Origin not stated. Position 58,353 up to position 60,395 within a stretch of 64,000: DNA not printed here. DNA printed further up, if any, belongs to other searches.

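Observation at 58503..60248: hsdS has two ~195-bp conserved repeats flanking AT-rich target-recognition domains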

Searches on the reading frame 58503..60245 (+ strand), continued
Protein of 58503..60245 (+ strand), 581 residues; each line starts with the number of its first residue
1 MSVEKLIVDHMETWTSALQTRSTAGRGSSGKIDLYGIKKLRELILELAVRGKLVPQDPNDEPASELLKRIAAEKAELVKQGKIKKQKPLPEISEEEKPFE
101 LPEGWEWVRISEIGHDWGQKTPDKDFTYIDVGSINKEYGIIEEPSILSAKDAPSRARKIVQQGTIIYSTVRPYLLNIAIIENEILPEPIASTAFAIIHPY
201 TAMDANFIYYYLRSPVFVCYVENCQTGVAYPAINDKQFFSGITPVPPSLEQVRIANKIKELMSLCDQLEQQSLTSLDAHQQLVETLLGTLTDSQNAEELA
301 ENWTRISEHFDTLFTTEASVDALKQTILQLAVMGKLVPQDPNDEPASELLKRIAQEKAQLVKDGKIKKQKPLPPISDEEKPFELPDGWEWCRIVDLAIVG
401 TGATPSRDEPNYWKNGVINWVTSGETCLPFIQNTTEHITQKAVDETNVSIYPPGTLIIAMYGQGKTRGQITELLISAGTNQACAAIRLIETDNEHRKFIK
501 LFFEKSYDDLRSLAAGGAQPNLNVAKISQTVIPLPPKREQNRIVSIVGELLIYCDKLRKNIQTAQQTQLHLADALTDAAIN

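Call 62: predict_structure(alignment_id=A2)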
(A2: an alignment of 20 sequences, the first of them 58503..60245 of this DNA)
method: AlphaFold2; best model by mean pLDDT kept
length: 581 residues; sequences in the alignment: 20
mean_pLDDT: 84.8   pTM: 0.69
mean pLDDT of the five models: 84.8, 83.7, 67.4, 64.8, 63.4
residues with pLDDT >= 90: 153; 70-90: 391; 50-70: 28; < 50: 9
segments of 3 or more residues with pLDDT < 50: 22-30
pLDDT, mean of each block of 10 residues (from residue 1): 75 79 42 81 90 86 88 88 80 87 91 87 87 82 83 77 91 87 87 91 90 91 77 86 92 92 87 82 89 83 87 83 89 84 84 86 79 81 87 90 86 91 84 91 88 91 70 91 89 90 84 60 83 91 92 88 84 84 77
secondary structure, 60 per line:
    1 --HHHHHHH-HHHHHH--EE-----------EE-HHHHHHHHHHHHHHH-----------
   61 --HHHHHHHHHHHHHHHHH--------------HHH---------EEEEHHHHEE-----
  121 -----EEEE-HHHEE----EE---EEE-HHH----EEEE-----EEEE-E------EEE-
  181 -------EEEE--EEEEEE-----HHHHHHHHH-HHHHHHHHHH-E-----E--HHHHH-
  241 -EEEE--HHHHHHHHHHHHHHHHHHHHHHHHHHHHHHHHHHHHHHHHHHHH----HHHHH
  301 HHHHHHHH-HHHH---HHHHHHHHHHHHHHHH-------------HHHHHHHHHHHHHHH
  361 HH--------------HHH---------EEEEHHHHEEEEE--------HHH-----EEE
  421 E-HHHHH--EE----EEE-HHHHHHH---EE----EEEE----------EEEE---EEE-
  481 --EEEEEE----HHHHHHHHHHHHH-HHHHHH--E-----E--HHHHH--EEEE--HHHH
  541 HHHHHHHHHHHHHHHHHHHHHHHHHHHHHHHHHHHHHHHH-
elements in order: H3-9 H11-16 H35-49 H63-79 E106-109 H110-113 E126-129 E145-147 E156-159 E165-168 E177-179 E188-191 E194-199 H205-213 H215-224 H235-239 E242-245 H248-291 H296-308 H310-313 H317-332 H346-362 E389-392 H393-396 E397-401 E418-421 H423-427 E436-438 H440-446 E456-459 E470-473 E477-479 E483-488 H493-505 H507-512 H524-528 E531-534 H537-580
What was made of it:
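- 58503..60248 (+): hsdS, specificity subunit, 581 aa, domain order D2-S1-D1-S2. AlphaFold model with mean pLDDT 84.8 (call 62).
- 59292..59681 (+): Central conserved region (aa 264-393), GC3 about 0.52. The long coiled-coil helix spans aa 248-291 in the model (call 62).
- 59481..59680 (+): Repeat copy 2 (aa 327-393). The secondary-structure succession matches copy 1: helix 317-332, loop, helix 346-362, linker, strand 389-392 (call 62).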

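Call 64: fold_search(model_id=the predicted structure, library=pdb)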
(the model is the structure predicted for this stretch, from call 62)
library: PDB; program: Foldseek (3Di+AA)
matches with E <= 10: 60; with E <= 0.001: 14
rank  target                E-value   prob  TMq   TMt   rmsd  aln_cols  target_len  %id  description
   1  3okg_A                3.7e-23  1.00  0.40  0.55  10.4       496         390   21  Crystal structure of HsdS subunit from Thermoanaerobacter tengcongensis (released 2011-05-25)
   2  3okg_B                1.1e-22  1.00  0.41  0.56  10.4       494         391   21  Crystal structure of HsdS subunit from Thermoanaerobacter tengcongensis (released 2011-05-25)
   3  5ybb_D                2.1e-22  1.00  0.50  0.71   7.9       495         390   21  Structural basis underlying complex assembly andconformational transition of the type I R-M system (released 2017-11-29)
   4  1yf2_A                4.3e-22  1.00  0.36  0.48  10.6       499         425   19  Three-dimensional structure of DNA sequence specificity (S) subunit of a type I restriction-modification enzyme and it (released 2005-02-15)
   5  2y7c_A                1.6e-16  1.00  0.38  0.45   9.6       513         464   15  Atomic model of the Ocr-bound methylase complex from the Type I restriction-modification enzyme EcoKI (M2S1). Based on (released 2011-02-09)
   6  7vru_C                4.8e-16  1.00  0.32  0.46  10.6       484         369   15  Crystal structure of PacII_M1M2S-DNA-SAH complex (released 2022-11-30)
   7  7vs4_C                6.0e-16  1.00  0.32  0.45   9.8       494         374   15  Crystal structure of PacII_M1M2S-DNA(m6A)-SAH complex (released 2022-11-30)
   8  8w0p_C                1.7e-13  1.00  0.22  0.26  16.5       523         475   14  BsaXI -- Type IIB R-M system (released 2024-10-30)
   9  1ydx                  1.8e-11  1.00  0.27  0.39  14.8       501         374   12  Crystal structure of Type-I restriction-modification system S subunit from M. genitalium (released 2005-08-23)
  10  7bst_A                2.9e-09  1.00  0.34  0.45  11.2       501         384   14  EcoR124I-Ocr in the Intermediate State (released 2020-05-27)
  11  7eew_A                6.2e-06  1.00  0.23  0.22  21.6       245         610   13  Crystal structure of the intact MTase from Vibrio vulnificus YJ016 in complex with the DNA-mimicking Ocr protein and t (released 2022-03-23)
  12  8vsr_B                1.1e-05  1.00  0.23  0.62   5.9       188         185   13  Co-crystal structure of Prx with Esub1 (released 2024-12-25)
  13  8vsr_D                2.5e-05  1.00  0.23  0.63   5.6       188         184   13  Co-crystal structure of Prx with Esub1 (released 2024-12-25)
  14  8vsq_A                1.3e-04  1.00  0.23  0.59   5.8       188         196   13  Crystal structure of Esub1 (released 2025-01-08)
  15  3s1s                  8.1e-03  1.00  0.21  0.15  11.2       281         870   10  Characterization and crystal structure of the type IIG restriction endonuclease BpuSI (released 2011-07-13)
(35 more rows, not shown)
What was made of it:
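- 58503..60248 (+): Best PDB fold matches are HsdS structures 3OKG, 5YBB, 1YF2 and 2Y7C (call 64).
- On Type I R-M specificity subunit (HsdS, Pfam PF01420 Methylase_S): The top Foldseek PDB matches are all HsdS chains, E 4e-23 to 3e-9 (calls 62, 64).
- The model and fold matches show the HsdS fold, with the two repeat copies in equivalent positions (calls 62, 64).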
